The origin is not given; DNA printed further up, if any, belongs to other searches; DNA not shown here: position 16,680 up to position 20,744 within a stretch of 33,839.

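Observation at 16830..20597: UvrA-like protein with both ABC modules and UvrA-type zinc modules, plus an extra Cys-module-bearing C-terminal region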

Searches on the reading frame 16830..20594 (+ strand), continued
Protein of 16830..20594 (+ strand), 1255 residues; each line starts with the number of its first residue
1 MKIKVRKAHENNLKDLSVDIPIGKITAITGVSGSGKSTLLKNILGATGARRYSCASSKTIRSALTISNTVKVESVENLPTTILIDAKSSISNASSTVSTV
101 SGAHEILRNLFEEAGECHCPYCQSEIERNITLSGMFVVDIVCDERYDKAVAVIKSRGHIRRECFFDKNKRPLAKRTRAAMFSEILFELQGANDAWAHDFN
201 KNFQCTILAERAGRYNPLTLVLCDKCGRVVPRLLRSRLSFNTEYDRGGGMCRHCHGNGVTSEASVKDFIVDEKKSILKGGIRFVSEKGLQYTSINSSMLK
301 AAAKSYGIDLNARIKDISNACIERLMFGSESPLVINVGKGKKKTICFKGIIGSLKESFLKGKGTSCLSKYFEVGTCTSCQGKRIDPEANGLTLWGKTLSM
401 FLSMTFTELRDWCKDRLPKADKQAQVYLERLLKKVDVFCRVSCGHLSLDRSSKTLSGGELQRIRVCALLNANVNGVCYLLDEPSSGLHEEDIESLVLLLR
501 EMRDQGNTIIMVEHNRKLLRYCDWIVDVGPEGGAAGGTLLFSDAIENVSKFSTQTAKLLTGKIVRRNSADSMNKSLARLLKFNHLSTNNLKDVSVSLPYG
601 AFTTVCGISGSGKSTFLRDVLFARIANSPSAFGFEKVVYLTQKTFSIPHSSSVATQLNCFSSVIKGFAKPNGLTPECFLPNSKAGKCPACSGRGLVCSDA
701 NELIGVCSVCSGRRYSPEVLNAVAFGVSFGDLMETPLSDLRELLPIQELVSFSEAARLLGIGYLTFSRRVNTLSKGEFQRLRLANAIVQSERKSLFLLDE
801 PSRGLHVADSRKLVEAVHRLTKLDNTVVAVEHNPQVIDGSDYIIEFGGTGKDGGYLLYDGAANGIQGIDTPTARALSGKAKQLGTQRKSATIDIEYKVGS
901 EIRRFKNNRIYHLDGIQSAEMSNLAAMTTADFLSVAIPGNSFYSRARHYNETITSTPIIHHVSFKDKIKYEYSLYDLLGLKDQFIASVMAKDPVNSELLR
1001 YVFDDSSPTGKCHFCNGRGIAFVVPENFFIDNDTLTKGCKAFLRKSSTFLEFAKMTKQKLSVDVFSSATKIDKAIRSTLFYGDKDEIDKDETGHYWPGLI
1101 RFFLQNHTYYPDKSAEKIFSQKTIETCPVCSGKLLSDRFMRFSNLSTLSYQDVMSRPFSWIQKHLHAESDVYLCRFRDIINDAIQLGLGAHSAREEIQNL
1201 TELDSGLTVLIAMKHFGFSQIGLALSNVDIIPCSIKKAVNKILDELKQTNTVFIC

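Call 21: find_related_loci(query=A1, collection=genome_contigs, flank=8000)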
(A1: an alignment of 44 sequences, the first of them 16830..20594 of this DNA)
Query A1 (1255 aa) in genome_contigs; peptide patterns used: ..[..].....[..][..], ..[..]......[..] (x = any residue, [..] = any of these).
600 stretches matched a pattern (row limit reached: there are more); 596 encode a relative of the query (tblastn E <= 1e-3); the best 80 are kept; 80 distinct loci.
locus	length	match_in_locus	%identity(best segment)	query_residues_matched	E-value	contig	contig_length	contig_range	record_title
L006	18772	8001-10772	30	2-869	1e-117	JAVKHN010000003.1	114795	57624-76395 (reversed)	MAG: Candidatus Sysuimicrobium calidum isolate HHBFW-2_201803_bins_120 HHBFW-2_201803_bins_120_scaffold_3, whole genome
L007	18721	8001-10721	31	2-860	5e-112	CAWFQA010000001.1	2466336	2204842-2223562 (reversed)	MAG: uncultured Acidobacteriota bacterium isolate MFD05841.bin.1.1 genome assembly, contig: contig_13219, whole genome s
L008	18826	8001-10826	31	2-846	3e-110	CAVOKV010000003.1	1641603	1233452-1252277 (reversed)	MAG: uncultured Acidobacteriota bacterium isolate MFD00008.bin.1.116 genome assembly, contig: contig_11622, whole genome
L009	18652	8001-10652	32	2-846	1e-109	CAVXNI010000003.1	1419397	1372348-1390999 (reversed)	MAG: uncultured Acidobacteriota bacterium isolate MFD01716.bin.2.147 genome assembly, contig: contig_44358, whole genome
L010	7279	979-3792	31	2-867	2e-109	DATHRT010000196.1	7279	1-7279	MAG TPA_asm: Candidatus Limnocylindria bacterium isolate SMAG_U16032 k141_441899, whole genome shotgun sequence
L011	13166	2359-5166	30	2-865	6e-109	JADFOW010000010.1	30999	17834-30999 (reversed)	MAG: Thaumarchaeota archaeon isolate B6T1L6 B6T1L6_NODE253, whole genome shotgun sequence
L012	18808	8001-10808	29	3-884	6e-109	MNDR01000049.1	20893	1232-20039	MAG: Gemmatimonadetes bacterium 13_2_20CM_2_65_7 13_2_20cm_2_scaffold_2293, whole genome shotgun sequence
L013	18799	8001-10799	30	3-854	1e-108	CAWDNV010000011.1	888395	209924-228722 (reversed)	MAG: uncultured Acidobacteriota bacterium isolate MFD03346.bin.1.149 genome assembly, contig: contig_18644, whole genome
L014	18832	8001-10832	30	2-846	6e-108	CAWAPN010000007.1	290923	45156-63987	MAG: Candidatus Acidoferrales bacterium isolate MFD04463.bin.1.172 genome assembly, contig: contig_45441, whole genome s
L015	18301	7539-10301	29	2-865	8e-108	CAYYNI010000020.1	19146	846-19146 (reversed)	MAG TPA_asm: uncultured Thermotogaceae bacterium isolate binchicken_co271_59 genome assembly, contig: NODE_4887_length_1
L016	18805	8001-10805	30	2-860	2e-107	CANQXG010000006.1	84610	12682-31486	MAG: uncultured Oscillospiraceae bacterium isolate Lapin-032__bin129 genome assembly, contig: Lapin-032__NODE_476_length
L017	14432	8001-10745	31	2-860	2e-107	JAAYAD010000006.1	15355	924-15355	MAG: Clostridiaceae bacterium isolate AS02xzSISU_79 48348_AS02, whole genome shotgun sequence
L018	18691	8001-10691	30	3-846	9e-107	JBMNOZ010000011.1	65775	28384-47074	MAG: Desulfitobacteriia bacterium isolate SBF912SR4HQ0006 scaffold_809_c1, whole genome shotgun sequence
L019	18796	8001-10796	30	3-902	2e-106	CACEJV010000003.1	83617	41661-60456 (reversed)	uncultured Bacteroidetes bacterium isolate AG-390-O23 genome assembly, contig: AG-390-O23_NODE_3, whole genome shotgun s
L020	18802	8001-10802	30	3-846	3e-106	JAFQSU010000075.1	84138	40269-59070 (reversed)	MAG: Oscillospiraceae bacterium isolate RGIG2118 Goat_Colon-4__c563547, whole genome shotgun sequence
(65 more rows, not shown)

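Call 26: find_encoding_contigs(protein=P0014, flank=8000, max_places=1)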
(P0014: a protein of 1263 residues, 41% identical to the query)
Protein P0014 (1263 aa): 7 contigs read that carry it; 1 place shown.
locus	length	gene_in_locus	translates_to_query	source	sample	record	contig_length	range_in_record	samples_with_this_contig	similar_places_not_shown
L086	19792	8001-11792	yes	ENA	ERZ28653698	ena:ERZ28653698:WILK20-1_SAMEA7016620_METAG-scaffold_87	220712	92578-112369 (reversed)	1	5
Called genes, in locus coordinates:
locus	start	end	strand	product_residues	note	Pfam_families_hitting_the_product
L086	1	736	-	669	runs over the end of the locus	PF00128:Alpha-amylase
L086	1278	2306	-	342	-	PF15593:Imm42 (weak)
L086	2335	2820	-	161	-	PF14106:DUF4279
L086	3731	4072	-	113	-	-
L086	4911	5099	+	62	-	-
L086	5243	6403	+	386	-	PF04055:Radical_SAM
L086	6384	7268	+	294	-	PF04055:Radical_SAM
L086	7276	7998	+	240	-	PF13489:Methyltransf_23 (weak), PF13679:Methyltransf_32 (weak), PF03602:Cons_hypoth95, PF05175:MTS, PF06325:PrmA, PF02353:CMAS, PF13847:Methyltransf_31, PF13649:Methyltransf_25, +4 more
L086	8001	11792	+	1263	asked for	PF00005:ABC_tran (faint), PF02463:SMC_N (faint), PF03193:RsgA_GTPase (faint), PF13304:AAA_21 (faint), PF13401:AAA_22 (faint), PF13555:AAA_29 (faint), PF17755:UvrA_DNA-bind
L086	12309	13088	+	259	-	PF02527:GidB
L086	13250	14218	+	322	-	PF22847:Glyco_hydro_43_rel, PF04616:Glyco_hydro_43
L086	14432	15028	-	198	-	PF01558:POR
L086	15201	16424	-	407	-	PF00675:Peptidase_M16, PF05193:Peptidase_M16_C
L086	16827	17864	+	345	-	PF09721:Exosortase_EpsH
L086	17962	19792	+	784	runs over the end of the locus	PF01656:CbiA (weak), PF13614:AAA_31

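Call 27: find_encoding_contigs(protein=P0041, flank=8000, max_places=1)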
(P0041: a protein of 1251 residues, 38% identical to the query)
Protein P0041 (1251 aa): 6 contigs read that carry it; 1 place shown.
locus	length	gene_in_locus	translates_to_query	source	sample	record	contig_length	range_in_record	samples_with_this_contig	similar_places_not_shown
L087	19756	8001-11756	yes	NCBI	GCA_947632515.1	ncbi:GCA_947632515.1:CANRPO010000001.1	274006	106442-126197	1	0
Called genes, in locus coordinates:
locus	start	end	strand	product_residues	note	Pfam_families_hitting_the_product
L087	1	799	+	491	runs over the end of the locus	PF00672:HAMP, PF00512:HisKA, PF02518:HATPase_c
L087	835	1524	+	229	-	PF00072:Response_reg, PF00486:Trans_reg_C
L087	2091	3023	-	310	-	PF13518:HTH_28 (weak), PF13565:HTH_32 (weak), PF00665:rve (weak), PF13683:rve_3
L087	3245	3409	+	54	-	-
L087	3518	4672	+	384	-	PF04055:Radical_SAM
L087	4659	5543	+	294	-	PF04055:Radical_SAM, PF13353:Fer4_12 (faint)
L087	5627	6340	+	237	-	PF05175:MTS, PF02353:CMAS (weak), PF09445:Methyltransf_15 (weak), PF13649:Methyltransf_25 (weak), PF13847:Methyltransf_31 (weak)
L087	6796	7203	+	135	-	-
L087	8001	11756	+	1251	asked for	PF01443:Viral_helicase1 (faint), PF02463:SMC_N (faint), PF03193:RsgA_GTPase (faint), PF13191:AAA_16 (faint), PF13304:AAA_21 (faint), PF13401:AAA_22 (faint), PF17755:UvrA_DNA-bind (weak), PF00005:ABC_tran, +2 more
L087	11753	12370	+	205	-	-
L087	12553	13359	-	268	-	PF13586:DDE_Tnp_1_2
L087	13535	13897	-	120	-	PF05598:DUF772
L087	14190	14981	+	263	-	PF00849:PseudoU_synth_2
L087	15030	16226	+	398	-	PF01594:AI-2E_transport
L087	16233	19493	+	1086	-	PF04932:Wzy_C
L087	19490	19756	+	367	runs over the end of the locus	PF01636:APH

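Call 28: find_encoding_contigs(protein=P0079, flank=8000, max_places=1)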
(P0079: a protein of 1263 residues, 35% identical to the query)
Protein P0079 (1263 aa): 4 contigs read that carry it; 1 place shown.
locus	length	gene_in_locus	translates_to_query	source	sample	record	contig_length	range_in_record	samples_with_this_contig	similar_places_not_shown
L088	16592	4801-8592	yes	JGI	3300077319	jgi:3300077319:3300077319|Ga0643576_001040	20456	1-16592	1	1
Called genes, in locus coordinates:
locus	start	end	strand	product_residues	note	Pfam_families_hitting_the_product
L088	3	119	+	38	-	?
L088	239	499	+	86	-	-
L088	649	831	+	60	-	-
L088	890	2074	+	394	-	PF04055:Radical_SAM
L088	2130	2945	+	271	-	PF04055:Radical_SAM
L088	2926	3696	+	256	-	PF02353:CMAS (faint), PF05175:MTS, PF02475:TRM5-TYW2_MTfase (weak), PF09445:Methyltransf_15 (weak), PF13649:Methyltransf_25 (weak), PF13847:Methyltransf_31 (weak)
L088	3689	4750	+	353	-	PF04055:Radical_SAM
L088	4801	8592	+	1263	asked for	PF00005:ABC_tran (weak), PF02463:SMC_N (faint), PF03193:RsgA_GTPase (faint), PF13175:AAA_15 (faint), PF13401:AAA_22 (faint), PF13476:AAA_23 (faint), PF17755:UvrA_DNA-bind, PF00005:ABC_tran, +1 more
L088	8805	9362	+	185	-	-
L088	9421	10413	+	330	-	PF02661:Fic, PF21247:Fic-like_C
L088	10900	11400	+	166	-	PF13271:DUF4062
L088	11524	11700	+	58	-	-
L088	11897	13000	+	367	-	PF01637:ATPase_2, PF13191:AAA_16 (weak), PF13173:AAA_14 (faint), PF13401:AAA_22 (faint)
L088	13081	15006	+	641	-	PF22019:GlgB_N (weak), PF02922:CBM_48, PF00128:Alpha-amylase, PF02806:Alpha-amylase_C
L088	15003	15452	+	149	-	PF08378:NERD, PF02021:UPF0102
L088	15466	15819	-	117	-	-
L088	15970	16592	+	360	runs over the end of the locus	PF13506:Glyco_transf_21 (weak), PF00535:Glycos_transf_2, PF13641:Glyco_tranf_2_3 (weak)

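Call 29: find_encoding_contigs(protein=P0085, flank=8000, max_places=1)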
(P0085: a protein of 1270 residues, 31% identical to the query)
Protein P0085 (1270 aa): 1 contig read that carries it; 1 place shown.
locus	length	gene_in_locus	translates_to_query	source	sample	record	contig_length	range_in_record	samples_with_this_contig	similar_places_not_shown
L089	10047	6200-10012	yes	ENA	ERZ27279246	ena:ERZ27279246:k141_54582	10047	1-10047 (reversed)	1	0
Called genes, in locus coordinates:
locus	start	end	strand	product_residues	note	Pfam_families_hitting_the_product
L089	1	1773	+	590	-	?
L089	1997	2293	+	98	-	-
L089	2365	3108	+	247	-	-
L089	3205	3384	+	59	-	-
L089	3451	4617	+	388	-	PF04055:Radical_SAM, PF13353:Fer4_12 (weak)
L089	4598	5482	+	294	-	PF04055:Radical_SAM, PF13353:Fer4_12 (faint)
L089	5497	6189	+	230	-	PF03848:TehB, PF05175:MTS, PF13649:Methyltransf_25, PF13847:Methyltransf_31 (weak)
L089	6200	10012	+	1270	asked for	PF00931:NB-ARC (faint), PF03193:RsgA_GTPase (faint), PF13173:AAA_14 (faint), PF13401:AAA_22 (faint), PF13555:AAA_29 (faint), PF13671:AAA_33 (faint), PF17755:UvrA_DNA-bind, PF00005:ABC_tran, +1 more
